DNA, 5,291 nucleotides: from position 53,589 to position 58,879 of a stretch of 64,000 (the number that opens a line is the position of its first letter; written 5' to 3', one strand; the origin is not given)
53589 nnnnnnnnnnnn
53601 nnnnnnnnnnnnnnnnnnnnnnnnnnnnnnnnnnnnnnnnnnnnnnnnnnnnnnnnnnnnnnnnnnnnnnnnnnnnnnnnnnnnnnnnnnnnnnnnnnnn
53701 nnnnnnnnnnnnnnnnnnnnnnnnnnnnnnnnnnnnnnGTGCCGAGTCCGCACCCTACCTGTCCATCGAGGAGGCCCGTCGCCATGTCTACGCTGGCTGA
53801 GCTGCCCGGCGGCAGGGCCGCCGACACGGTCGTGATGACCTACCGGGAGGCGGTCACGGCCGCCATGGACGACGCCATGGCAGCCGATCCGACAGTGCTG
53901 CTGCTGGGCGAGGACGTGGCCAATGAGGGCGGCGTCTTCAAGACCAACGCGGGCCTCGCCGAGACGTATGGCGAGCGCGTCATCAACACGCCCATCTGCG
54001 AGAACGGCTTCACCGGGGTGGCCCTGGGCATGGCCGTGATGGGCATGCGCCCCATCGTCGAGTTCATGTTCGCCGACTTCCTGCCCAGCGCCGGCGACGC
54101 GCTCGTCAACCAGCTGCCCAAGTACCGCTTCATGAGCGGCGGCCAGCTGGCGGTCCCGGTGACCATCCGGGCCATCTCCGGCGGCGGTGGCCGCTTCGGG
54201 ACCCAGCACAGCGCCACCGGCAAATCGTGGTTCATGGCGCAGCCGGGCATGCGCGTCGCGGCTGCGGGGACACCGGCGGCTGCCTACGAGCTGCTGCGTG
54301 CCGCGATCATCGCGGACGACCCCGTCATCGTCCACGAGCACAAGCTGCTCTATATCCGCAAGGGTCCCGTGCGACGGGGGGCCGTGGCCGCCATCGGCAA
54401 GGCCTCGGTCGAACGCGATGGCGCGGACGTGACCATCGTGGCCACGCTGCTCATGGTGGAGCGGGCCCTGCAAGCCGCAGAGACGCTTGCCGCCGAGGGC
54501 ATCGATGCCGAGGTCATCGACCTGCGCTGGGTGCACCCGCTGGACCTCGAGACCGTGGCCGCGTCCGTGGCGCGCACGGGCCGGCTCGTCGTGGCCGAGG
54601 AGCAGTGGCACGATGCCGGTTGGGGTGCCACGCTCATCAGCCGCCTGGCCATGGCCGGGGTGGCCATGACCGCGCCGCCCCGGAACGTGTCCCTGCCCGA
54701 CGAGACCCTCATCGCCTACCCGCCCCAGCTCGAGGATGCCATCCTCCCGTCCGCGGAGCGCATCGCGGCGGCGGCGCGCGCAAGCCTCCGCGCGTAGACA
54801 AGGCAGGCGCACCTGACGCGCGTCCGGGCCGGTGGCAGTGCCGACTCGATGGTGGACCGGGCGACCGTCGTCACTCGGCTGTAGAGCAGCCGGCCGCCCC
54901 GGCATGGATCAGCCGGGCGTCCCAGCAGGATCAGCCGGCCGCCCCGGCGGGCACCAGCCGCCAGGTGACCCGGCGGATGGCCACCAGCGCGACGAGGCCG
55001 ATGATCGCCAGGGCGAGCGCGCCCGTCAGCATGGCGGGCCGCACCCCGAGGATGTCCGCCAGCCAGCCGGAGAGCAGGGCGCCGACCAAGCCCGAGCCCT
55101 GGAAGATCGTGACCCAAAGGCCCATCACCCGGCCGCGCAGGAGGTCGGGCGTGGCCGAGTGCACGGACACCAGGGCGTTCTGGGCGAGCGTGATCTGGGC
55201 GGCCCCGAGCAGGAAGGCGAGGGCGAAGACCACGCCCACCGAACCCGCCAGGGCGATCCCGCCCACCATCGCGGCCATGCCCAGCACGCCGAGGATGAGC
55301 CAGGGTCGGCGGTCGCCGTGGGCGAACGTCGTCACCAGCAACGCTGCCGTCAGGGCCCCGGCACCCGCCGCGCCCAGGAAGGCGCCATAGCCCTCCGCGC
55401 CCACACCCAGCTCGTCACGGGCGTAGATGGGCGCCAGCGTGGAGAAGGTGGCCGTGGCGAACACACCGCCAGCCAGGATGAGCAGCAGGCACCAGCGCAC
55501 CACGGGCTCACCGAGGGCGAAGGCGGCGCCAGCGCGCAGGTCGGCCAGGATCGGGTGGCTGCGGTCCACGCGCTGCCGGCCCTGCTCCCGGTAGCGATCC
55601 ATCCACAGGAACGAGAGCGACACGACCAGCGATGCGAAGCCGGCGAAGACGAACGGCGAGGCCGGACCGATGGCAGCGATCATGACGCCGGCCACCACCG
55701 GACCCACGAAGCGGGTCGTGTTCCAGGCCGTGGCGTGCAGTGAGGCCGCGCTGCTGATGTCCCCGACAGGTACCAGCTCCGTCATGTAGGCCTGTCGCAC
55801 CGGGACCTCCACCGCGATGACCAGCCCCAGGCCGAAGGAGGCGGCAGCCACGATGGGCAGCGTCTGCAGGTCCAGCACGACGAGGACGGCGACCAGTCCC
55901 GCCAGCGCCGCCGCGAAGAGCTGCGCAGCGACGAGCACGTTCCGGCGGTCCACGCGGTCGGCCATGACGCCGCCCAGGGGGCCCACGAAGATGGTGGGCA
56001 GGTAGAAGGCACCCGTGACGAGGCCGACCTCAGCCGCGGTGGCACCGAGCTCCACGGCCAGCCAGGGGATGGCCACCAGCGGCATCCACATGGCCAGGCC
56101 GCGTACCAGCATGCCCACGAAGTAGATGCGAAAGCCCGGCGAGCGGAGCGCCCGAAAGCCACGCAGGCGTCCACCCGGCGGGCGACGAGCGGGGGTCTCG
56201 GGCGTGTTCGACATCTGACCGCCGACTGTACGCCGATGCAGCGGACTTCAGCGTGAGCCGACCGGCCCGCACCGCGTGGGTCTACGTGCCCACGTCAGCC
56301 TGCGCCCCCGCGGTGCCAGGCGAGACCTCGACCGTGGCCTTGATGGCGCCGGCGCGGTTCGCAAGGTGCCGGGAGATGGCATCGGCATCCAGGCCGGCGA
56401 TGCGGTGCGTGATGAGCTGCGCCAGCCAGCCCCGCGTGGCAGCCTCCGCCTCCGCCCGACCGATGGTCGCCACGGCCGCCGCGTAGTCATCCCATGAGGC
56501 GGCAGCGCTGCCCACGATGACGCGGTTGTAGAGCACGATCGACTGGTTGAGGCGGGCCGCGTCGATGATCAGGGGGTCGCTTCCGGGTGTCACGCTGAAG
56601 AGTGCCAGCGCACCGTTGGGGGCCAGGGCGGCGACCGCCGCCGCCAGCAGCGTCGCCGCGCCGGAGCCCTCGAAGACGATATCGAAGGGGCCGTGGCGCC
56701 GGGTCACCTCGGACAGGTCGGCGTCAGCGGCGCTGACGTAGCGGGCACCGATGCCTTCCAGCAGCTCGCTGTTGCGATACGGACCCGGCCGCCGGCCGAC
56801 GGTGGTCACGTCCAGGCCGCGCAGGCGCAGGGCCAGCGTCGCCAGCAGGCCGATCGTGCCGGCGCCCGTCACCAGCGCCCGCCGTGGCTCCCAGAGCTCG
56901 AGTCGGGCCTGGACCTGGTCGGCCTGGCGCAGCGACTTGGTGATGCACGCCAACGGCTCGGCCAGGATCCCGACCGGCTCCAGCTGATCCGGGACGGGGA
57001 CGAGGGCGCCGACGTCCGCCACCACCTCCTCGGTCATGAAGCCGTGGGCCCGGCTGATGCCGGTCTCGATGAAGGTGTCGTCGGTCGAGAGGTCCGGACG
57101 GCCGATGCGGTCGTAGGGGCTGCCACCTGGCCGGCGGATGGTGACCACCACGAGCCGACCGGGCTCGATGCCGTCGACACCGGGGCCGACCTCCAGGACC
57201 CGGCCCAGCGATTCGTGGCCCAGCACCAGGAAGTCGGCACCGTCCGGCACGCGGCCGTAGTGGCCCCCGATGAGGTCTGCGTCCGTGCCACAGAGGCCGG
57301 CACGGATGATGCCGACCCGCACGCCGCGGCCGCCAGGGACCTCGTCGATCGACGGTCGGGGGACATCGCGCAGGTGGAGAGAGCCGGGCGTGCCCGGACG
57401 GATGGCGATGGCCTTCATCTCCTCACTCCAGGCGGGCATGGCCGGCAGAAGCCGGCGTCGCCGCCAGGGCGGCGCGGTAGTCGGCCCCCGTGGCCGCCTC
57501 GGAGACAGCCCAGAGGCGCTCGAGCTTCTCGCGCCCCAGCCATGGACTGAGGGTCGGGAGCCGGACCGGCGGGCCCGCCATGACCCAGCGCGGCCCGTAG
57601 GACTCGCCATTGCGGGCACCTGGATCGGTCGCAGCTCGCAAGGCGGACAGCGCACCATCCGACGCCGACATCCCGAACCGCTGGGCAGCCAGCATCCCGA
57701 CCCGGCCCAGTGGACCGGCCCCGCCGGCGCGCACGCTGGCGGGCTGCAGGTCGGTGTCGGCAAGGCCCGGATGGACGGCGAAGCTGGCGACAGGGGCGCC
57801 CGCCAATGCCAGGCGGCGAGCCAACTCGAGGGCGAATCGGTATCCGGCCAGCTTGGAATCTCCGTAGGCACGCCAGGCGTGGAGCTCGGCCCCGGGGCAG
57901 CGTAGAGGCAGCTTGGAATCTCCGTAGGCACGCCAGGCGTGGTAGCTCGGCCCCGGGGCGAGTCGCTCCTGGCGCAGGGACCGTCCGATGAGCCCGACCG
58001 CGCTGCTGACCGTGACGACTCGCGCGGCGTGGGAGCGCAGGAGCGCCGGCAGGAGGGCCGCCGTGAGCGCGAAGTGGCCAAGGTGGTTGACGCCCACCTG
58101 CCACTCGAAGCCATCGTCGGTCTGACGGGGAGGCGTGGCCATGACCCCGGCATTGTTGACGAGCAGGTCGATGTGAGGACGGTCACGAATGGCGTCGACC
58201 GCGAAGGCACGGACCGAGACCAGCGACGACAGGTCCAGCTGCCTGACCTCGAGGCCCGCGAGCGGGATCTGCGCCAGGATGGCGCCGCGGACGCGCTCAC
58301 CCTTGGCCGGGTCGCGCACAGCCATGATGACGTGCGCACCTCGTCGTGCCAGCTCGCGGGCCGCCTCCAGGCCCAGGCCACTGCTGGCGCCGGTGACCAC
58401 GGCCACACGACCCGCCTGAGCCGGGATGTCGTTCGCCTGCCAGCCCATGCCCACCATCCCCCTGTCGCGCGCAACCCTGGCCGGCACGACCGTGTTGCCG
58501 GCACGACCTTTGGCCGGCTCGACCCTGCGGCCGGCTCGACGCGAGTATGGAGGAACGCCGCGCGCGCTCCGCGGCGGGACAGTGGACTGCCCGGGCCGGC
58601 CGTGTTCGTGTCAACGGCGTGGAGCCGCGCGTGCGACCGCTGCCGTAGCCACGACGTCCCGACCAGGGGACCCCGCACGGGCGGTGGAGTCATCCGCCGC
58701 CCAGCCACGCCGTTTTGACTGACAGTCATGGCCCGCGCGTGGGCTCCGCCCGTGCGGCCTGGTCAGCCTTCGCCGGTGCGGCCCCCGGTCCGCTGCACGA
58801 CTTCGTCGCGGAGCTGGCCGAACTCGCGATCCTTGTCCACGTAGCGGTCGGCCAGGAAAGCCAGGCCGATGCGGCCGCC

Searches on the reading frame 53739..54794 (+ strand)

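Call 43: search_protein_families(library=pfam, proteins=[window:53739-54794:+], max_evalue=0.01)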
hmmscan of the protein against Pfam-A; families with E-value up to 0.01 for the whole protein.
window:53739-54794:+ (352 aa): 3 families
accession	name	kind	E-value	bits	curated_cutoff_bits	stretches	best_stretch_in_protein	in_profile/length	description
PF02779.29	Transket_pyr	-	4.6e-35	121.3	27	1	33-205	3-172/174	Transketolase, pyrimidine binding domain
PF02780.25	Transketolase_C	-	4.1e-33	114.4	25.9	1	220-342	1-124/124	Transketolase, C-terminal domain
PF22613.1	Transketolase_C_1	-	0.0028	18.3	27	1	227-299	10-85/113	Transketolase-like TK C-terminal domain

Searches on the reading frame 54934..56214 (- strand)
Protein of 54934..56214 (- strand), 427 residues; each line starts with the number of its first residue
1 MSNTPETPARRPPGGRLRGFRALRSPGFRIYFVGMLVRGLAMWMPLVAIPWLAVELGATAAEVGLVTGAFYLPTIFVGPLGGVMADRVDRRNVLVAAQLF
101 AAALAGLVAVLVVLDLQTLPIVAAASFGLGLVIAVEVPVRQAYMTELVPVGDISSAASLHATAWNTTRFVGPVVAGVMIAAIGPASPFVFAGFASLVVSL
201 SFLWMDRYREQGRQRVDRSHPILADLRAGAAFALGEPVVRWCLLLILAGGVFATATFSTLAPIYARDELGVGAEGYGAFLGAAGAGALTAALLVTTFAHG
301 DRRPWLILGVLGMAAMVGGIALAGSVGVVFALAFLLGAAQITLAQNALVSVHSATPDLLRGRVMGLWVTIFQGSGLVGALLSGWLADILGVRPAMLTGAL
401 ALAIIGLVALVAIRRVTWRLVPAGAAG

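Call 13: search_protein_families(library=pfam, proteins=[window:54934-56214:-], max_evalue=0.001)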
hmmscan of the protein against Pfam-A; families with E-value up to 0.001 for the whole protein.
window:54934-56214:- (427 aa): 2 families
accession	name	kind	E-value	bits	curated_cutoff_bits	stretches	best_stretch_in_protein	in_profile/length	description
PF05977.19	MFS_3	-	5.4e-47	160.9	27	1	20-410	4-391/524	Transmembrane secretion effector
PF07690.21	MFS_1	-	1.1e-40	140.1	33.4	2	32-295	2-259/347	Major Facilitator Superfamily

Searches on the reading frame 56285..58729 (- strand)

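Call 13: search_protein_families(library=pfam, proteins=[window:56285-58729:-], max_evalue=0.001)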
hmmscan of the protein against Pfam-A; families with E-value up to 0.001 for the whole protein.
window:56285-58729:- (815 aa): 3 families
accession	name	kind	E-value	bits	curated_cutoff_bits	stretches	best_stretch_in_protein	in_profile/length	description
PF16912.11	Glu_dehyd_C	-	4.6e-42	144.3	34.9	1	586-801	3-210/211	Glucose dehydrogenase C-terminus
PF08240.17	ADH_N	-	1.8e-12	47.8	23.5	1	470-581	5-104/104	Alcohol dehydrogenase GroES-like domain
PF00107.32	ADH_zinc_N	-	3.4e-10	40.4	31.8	1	626-755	2-126/129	Zinc-binding dehydrogenase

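Call 43: search_protein_families(library=pfam, proteins=[window:56285-58729:-], max_evalue=0.01)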
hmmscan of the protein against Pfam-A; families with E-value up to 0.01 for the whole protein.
window:56285-58729:- (815 aa): 4 families
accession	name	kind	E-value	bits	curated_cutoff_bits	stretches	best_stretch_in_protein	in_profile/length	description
PF16912.11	Glu_dehyd_C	-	4.6e-42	144.3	34.9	1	586-801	3-210/211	Glucose dehydrogenase C-terminus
PF08240.17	ADH_N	-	1.8e-12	47.8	23.5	1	470-581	5-104/104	Alcohol dehydrogenase GroES-like domain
PF00107.32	ADH_zinc_N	-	3.4e-10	40.4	31.8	1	626-755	2-126/129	Zinc-binding dehydrogenase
PF07992.20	Pyr_redox_2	-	0.0034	17.3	26.1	1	598-652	125-179/291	Pyridine nucleotide-disulphide oxidoreductase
